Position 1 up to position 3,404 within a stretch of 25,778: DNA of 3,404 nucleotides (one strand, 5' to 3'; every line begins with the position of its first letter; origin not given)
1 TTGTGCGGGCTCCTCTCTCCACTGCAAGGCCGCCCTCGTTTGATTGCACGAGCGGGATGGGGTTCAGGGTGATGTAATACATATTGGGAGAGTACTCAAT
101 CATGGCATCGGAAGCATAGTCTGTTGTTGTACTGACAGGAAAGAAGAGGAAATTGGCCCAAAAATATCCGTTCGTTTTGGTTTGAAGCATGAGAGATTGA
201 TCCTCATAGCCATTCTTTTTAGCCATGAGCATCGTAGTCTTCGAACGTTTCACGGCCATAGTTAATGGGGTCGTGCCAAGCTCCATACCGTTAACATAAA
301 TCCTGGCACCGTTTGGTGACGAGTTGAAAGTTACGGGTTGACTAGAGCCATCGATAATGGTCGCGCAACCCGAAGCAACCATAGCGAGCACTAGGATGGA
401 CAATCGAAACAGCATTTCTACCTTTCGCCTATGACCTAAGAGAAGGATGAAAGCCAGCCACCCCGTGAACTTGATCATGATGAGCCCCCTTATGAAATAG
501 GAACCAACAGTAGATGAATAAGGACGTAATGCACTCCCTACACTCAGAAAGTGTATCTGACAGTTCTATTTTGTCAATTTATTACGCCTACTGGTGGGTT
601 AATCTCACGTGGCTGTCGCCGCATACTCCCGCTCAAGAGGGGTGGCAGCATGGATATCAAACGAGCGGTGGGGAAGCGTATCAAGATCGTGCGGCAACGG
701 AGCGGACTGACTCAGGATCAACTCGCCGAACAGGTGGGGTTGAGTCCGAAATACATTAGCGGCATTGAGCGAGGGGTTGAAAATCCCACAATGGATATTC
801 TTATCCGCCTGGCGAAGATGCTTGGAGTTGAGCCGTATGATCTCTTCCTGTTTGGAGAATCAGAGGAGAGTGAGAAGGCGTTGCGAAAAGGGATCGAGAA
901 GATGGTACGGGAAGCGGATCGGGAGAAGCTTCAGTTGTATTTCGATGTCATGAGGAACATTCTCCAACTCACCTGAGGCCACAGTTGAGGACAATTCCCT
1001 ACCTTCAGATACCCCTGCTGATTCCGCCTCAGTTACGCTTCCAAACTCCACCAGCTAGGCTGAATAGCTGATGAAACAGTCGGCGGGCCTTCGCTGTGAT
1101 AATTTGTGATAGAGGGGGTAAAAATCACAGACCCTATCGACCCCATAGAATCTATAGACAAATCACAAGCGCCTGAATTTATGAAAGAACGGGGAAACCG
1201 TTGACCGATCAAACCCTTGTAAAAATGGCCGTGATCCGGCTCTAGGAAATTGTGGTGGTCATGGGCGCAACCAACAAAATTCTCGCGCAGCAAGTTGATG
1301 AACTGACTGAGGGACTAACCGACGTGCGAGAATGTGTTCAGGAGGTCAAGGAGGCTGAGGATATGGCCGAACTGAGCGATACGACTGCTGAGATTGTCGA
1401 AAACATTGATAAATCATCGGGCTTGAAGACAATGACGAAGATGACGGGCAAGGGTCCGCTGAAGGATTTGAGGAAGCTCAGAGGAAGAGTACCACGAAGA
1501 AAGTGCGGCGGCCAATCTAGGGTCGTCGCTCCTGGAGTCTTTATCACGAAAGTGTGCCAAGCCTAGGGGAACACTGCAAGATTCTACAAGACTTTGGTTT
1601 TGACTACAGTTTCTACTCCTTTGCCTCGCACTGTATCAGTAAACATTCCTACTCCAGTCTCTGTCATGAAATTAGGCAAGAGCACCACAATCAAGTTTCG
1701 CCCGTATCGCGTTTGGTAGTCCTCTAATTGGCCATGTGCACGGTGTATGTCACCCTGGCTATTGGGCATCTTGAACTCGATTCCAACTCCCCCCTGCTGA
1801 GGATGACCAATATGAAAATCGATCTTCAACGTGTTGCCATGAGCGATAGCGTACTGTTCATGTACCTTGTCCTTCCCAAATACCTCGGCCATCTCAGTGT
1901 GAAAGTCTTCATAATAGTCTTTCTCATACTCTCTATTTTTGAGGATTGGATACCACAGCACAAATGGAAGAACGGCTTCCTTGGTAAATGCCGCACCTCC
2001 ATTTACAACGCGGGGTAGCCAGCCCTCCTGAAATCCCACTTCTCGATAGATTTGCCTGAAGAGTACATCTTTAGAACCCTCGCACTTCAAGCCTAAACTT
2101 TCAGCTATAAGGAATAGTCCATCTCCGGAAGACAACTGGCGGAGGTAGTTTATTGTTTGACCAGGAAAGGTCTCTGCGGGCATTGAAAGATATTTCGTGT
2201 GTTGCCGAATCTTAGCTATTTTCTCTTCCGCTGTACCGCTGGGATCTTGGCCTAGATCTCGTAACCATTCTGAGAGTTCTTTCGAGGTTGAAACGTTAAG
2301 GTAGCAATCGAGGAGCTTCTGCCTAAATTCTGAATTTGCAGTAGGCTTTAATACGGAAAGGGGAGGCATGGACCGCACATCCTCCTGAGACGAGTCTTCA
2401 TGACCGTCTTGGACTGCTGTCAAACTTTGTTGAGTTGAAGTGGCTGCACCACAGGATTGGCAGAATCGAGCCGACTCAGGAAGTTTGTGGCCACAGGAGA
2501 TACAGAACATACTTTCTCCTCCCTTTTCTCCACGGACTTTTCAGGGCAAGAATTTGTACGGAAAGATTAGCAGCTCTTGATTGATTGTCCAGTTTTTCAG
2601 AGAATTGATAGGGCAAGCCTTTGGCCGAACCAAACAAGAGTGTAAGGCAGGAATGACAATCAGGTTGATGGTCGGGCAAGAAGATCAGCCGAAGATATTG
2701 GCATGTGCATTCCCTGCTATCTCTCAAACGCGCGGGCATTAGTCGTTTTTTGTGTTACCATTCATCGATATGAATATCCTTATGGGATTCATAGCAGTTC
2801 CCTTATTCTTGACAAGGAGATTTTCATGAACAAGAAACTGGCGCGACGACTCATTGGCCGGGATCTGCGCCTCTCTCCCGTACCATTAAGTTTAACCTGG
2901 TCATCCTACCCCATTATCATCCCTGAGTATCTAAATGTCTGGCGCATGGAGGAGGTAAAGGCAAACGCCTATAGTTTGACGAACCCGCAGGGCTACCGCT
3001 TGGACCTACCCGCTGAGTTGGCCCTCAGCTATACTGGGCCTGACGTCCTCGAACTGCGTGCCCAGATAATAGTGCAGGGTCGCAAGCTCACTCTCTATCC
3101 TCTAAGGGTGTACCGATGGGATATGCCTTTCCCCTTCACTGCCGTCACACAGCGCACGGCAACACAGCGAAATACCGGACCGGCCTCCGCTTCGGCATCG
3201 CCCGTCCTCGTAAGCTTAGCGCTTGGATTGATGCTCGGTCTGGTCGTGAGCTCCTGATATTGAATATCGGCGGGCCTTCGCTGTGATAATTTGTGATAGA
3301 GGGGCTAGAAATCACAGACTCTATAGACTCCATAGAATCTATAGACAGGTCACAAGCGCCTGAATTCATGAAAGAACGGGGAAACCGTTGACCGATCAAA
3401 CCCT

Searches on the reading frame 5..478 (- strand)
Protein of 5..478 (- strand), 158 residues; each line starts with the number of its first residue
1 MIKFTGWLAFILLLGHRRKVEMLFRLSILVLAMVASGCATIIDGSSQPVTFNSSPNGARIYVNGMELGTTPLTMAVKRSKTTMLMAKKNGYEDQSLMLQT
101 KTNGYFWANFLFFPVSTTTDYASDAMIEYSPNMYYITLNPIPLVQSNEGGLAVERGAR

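Call 5: search_protein_families(library=pfam, proteins=[window:5-478:-], max_evalue=1)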
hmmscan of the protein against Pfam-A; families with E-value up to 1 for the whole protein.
window:5-478:- (158 aa): 2 families
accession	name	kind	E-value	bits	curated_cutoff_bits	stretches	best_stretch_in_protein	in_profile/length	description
PF08308.17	PEGA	-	2.5e-09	37.3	20.8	1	49-95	4-50/71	PEGA domain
PF13385.13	Laminin_G_3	-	0.062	13.9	27.6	1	49-89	84-125/151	Concanavalin A-like lectin/glucanases superfamily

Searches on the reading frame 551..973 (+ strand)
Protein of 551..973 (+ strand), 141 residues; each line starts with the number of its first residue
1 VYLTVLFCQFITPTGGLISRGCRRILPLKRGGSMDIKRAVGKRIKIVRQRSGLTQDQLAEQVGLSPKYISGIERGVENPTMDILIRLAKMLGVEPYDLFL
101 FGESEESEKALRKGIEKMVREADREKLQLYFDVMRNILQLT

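Call 5: search_protein_families(library=pfam, proteins=[window:551-973:+], max_evalue=1)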
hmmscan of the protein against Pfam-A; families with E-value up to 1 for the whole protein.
window:551-973:+ (141 aa): 11 families
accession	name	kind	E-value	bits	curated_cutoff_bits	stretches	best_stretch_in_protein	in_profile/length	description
PF01381.28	HTH_3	-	1.4e-16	60.7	23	1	44-97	1-54/55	Helix-turn-helix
PF12844.13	HTH_19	-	1e-12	48.2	30.2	1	41-99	1-59/64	Helix-turn-helix domain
PF13560.12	HTH_31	-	1.1e-12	48.5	27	1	40-95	2-58/64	Helix-turn-helix domain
PF13443.12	HTH_26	-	6.3e-07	30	22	1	43-99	1-58/63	Cro/C1-type HTH DNA-binding domain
PF13413.12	HTH_25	-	0.001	19.2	24.6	1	45-75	3-33/62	Helix-turn-helix domain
PF13412.12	HTH_24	-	0.0011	18.9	21.9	1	45-68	10-33/48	Winged helix-turn-helix DNA-binding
PF13744.12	HTH_37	-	0.0016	18.6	27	1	33-92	12-72/80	Helix-turn-helix domain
PF13518.12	HTH_28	-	0.061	13.9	25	1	42-75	1-35/52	Helix-turn-helix domain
PF13384.12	HTH_23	-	0.074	13.3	24.6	1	42-70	6-35/50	Homeodomain-like domain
PF20432.4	Xre-like-HTH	-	0.13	13.1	25.8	1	36-66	6-37/63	Antitoxin Xre-like helix-turn-helix domain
PF17827.6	PrmC_N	-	0.14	13.2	23.4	1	73-118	12-60/71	PrmC N-terminal domain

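Call 6: search_protein_families(library=padloc, proteins=[window:551-973:+], max_evalue=1)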
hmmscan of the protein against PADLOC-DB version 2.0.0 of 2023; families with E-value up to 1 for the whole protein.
window:551-973:+ (141 aa): 26 families (the best 25 are shown)
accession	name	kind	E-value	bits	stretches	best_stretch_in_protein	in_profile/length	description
PDLC02926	HTH_VI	-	9.7e-18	62.2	1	40-119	2-80/92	-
PDLC03665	Control_protein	-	4.7e-13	47.2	1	35-101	4-71/77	control protein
PDLC04142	capH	-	6.7e-13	47.6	1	36-134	3-98/103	capH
PDLC03949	RmrA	-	1.2e-09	35.6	1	42-104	5-65/363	-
PDLC03664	Control_protein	-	2.5e-09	35.5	1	40-99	14-73/74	control protein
PDLC03954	RmrA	-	3.1e-09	34.2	1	36-107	7-77/380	-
PDLC03671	Control_protein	-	6.3e-09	34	1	34-92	9-67/84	control protein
PDLC03666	Control_protein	-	8.1e-09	33.8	1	34-102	1-69/77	control protein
PDLC03946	RmrA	-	9.3e-09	32.5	1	42-108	5-70/357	-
PDLC04775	PDC-M69A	-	1.8e-08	32.9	1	38-140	6-107/113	-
PDLC03953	RmrA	-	2.4e-08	31.6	1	39-128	5-93/373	-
PDLC03952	RmrA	-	2.8e-08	31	1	35-123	18-105/395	-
PDLC03951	RmrA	-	3.4e-08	30.9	1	40-101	9-69/400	-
PDLC03955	RmrA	-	5.2e-08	30.5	1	42-106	23-86/371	-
PDLC03947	RmrA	-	1e-07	29.2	1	36-109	8-80/383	-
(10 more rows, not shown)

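Call 9: search_protein_families(library=ncbifam, proteins=[window:551-973:+], max_evalue=1)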
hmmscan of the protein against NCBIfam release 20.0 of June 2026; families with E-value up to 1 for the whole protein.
window:551-973:+ (141 aa): 23 families
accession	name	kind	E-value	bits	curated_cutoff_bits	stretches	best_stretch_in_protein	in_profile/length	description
NF041951.1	phage_RstR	subfamily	4.4e-13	49.4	80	1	40-132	3-97/108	RstR family transcriptional repressor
TIGR03070.1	couple_hipB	subfamily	3.8e-12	46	71.65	1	40-94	3-57/58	type II toxin-antitoxin system Y4mF family antitoxin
NF006015.0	PRK08154.1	subfamily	2.1e-11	43.6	204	1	36-135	27-123/314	anaerobic benzoate catabolism transcriptional regulator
NF047948.1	male_kill_WMK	equivalog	6e-11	42.3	300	1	35-125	158-249/300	WO male-killing family protein Wmk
NF046032.1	TransRegSlrRBacil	equivalog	4.3e-10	39.9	250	1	40-117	2-84/149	HTH-type transcriptional regulator SlrR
NF007257.0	PRK09706.1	subfamily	3.2e-08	33.5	101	1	38-130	4-96/135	transcriptional repressor DicA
NF038139.1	Reg_Aceta_RamB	equivalog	1.1e-07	30.9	700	1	40-95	3-58/465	acetate metabolism transcriptional regulator RamB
NF007408.0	PRK09943.1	equivalog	1.7e-07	31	211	1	37-105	5-73/185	HTH-type transcriptional regulator PuuR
TIGR00270.2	TIGR00270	equivalog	5.6e-07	29.5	110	1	40-95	76-131/159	multiprotein bridging factor aMBF1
NF007271.0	PRK09726.1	equivalog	3.7e-06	26.8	79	1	42-93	15-66/88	type II toxin-antitoxin system antitoxin HipB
NF010465.0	PRK13890.1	equivalog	6.1e-05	23.1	96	1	49-98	15-63/121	conjugal transfer protein TrbA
NF052239.1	antitox_spr1629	equivalog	0.00021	20.5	335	1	40-95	3-58/377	spr1629 family repressor/antitoxin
TIGR02607.1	antidote_HigA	equivalog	0.0003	20.5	47.7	1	52-95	20-63/81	HigA family addiction module antitoxin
NF003162.0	PRK04140.1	equivalog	0.00032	19.8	263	1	41-94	128-181/317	transcriptional regulator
TIGR03830.1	CxxCG_CxxCG_HTH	subfamily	0.00037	20.3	61.8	1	38-87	64-115/127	type II TA system antitoxin MqsA family protein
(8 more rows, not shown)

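Call 10: search_protein_families(library=phrogs, proteins=[window:551-973:+], max_evalue=1)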
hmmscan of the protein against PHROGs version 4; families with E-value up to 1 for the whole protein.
window:551-973:+ (141 aa): 55 families (the best 25 are shown)
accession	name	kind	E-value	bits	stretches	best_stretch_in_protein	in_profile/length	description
phrog_8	-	transcription regulation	2.8e-16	60.9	1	38-110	160-226/346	transcriptional regulator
phrog_3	-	transcription regulation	4.8e-15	57.3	1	34-112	83-161/430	transcriptional repressor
phrog_5823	-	transcription regulation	1.5e-14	55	1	37-108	4-74/404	transcriptional regulator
phrog_2439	-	transcription regulation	7.5e-13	49.1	1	39-118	7-87/367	transcriptional regulator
phrog_4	-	transcription regulation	1.6e-12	48.1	1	36-108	129-201/400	transcriptional repressor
phrog_1373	-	transcription regulation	4.8e-12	47.2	1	40-107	64-131/166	transcriptional regulator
phrog_2328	-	transcription regulation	1.1e-11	45.6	1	39-99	15-75/128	transcriptional repressor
phrog_2967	-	transcription regulation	1.7e-10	41.8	1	37-110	8-78/225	transcriptional regulator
phrog_4836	-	transcription regulation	4.5e-10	40.4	1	38-119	74-147/194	CII-like regulator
phrog_7241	-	transcription regulation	1.5e-09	38.9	1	43-98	65-120/122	transcriptional regulator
phrog_2104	-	unknown function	1.3e-07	32.8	1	41-84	41-84/103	-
phrog_4739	-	unknown function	4.4e-07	30.6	1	38-130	66-155/167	-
phrog_2339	-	DNA, RNA and nucleotide metabolism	3.7e-06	27.9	1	33-93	19-80/98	HTH DNA binding protein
phrog_38027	-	transcription regulation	6.2e-06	27.3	1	44-107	73-136/143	transcriptional repressor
phrog_6831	-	transcription regulation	6.5e-06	27.1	1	50-89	16-56/68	transcriptional regulator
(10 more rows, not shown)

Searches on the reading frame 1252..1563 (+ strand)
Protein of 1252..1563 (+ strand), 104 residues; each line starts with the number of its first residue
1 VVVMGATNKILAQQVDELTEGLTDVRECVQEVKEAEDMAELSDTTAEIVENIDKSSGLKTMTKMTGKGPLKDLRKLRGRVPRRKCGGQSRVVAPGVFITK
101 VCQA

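Call 5: search_protein_families(library=pfam, proteins=[window:1252-1563:+], max_evalue=1)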
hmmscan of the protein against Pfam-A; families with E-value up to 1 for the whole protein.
window:1252-1563:+ (104 aa): 3 families
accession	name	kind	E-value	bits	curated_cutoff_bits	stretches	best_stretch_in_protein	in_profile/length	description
PF10224.14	DUF2205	-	0.01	16.3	26.7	1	9-37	19-47/75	Short coiled-coil protein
PF24073.1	DUF7365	-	0.025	15.2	27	1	10-34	75-99/101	Coiled-coil region of unknown function (DUF7365)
PF07889.17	DUF1664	-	0.026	15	34.6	1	3-63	31-86/124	Protein of unknown function (DUF1664)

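Call 6: search_protein_families(library=padloc, proteins=[window:1252-1563:+], max_evalue=1)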
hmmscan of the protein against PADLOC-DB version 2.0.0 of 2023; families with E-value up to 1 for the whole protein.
window:1252-1563:+ (104 aa): 2 families
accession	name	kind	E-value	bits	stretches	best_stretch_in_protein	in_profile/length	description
PDLC01828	CARF2--CARF_HEPN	-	0.0067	13.7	1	7-58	193-244/394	-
PDLC04086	SIR2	-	0.037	11.3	1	12-81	62-131/361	-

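Call 9: search_protein_families(library=ncbifam, proteins=[window:1252-1563:+], max_evalue=1)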
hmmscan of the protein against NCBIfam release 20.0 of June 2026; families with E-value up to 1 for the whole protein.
window:1252-1563:+ (104 aa): 4 families
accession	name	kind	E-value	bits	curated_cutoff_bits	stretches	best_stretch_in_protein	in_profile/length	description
TIGR01841.1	phasin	subfamily_domain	0.0098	16.3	30.2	1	6-51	4-49/88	TIGR01841 family phasin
NF002477.0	PRK01736.1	equivalog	0.017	14.9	164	1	4-54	116-167/192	hypothetical protein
NF047516.1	LA_3659_fam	equivalog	0.054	13.1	36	1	9-54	68-114/221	LA_3659 family protein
NF047514.1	SpiroCoCo_N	equivalog_domain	0.054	13.1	75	1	9-54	68-114/221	SpiroCoCo family coiled-coil protein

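Call 10: search_protein_families(library=phrogs, proteins=[window:1252-1563:+], max_evalue=1)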
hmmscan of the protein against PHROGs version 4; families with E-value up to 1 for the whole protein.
window:1252-1563:+ (104 aa): 5 families
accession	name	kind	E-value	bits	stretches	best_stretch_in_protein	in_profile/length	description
phrog_11401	-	unknown function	0.023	16.1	1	8-46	22-59/124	-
phrog_20590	-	other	0.061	13.8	1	6-65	19-77/242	peptidase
phrog_27316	-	unknown function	0.095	12.9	1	6-64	141-197/263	-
phrog_23600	-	unknown function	0.13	13.6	1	4-43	16-54/110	-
phrog_11298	-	unknown function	0.15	12.8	1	11-55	93-137/273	-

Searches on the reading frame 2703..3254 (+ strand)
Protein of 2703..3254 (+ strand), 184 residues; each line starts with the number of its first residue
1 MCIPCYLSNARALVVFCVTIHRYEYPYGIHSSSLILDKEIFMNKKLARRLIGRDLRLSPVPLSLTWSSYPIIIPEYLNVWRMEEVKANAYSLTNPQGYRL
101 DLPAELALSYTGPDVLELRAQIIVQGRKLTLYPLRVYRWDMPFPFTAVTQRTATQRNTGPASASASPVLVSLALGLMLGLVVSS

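Call 5: search_protein_families(library=pfam, proteins=[window:2703-3254:+], max_evalue=1)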
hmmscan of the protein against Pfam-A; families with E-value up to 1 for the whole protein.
window:2703-3254:+ (184 aa): 0 families

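Call 6: search_protein_families(library=padloc, proteins=[window:2703-3254:+], max_evalue=1)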
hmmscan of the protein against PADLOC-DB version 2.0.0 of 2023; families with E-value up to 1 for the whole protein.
window:2703-3254:+ (184 aa): 0 families

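Call 9: search_protein_families(library=ncbifam, proteins=[window:2703-3254:+], max_evalue=1)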
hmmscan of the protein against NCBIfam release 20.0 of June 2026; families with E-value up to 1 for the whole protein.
window:2703-3254:+ (184 aa): 0 families

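Call 10: search_protein_families(library=phrogs, proteins=[window:2703-3254:+], max_evalue=1)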
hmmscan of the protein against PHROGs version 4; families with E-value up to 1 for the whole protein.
window:2703-3254:+ (184 aa): 1 family
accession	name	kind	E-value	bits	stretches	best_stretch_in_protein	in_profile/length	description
phrog_16382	-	unknown function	0.27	12.5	0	74-88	4-18/54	-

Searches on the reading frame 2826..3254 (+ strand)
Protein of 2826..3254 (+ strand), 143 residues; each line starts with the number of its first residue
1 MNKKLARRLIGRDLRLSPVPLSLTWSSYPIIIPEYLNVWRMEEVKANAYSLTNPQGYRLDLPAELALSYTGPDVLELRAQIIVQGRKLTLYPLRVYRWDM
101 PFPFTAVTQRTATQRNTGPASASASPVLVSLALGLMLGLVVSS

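Call 107: find_homologous_proteins(query=window:2826-3254:+)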
Query window:2826-3254:+ (143 aa): 4 proteins with E <= 0.001 among 92 candidates.
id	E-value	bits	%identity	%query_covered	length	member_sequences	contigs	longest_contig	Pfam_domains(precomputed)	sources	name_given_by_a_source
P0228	2.6e-84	298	98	100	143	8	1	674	-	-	-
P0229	1.8e-62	227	92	79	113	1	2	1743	-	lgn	-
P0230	3.6e-39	152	51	97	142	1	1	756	-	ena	-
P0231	7.6e-37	144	50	97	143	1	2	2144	-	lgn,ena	-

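Call 108: find_encoding_contigs(protein=P0231, flank=2500, max_places=2)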
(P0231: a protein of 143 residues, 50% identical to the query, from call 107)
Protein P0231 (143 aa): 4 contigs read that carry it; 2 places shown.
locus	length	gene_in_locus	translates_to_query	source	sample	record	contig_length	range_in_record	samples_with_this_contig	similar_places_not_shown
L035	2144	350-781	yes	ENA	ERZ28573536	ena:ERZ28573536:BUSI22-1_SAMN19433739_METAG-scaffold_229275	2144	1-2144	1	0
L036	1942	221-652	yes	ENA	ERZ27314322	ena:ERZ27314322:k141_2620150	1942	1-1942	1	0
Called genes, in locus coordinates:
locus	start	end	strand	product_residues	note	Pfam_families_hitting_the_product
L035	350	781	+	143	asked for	-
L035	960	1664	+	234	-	-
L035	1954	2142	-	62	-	?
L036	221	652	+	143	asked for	-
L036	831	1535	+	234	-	-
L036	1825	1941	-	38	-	?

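Call 109: find_encoding_contigs(protein=P0229, flank=2500, max_places=2)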
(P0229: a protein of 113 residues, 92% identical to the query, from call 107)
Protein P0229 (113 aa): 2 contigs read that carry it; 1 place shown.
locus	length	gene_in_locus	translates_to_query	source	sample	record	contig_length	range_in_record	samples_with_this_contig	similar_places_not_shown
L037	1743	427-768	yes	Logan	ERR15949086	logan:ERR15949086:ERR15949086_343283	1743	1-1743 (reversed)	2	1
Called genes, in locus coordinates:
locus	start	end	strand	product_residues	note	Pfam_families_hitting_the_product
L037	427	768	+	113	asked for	-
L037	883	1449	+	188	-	-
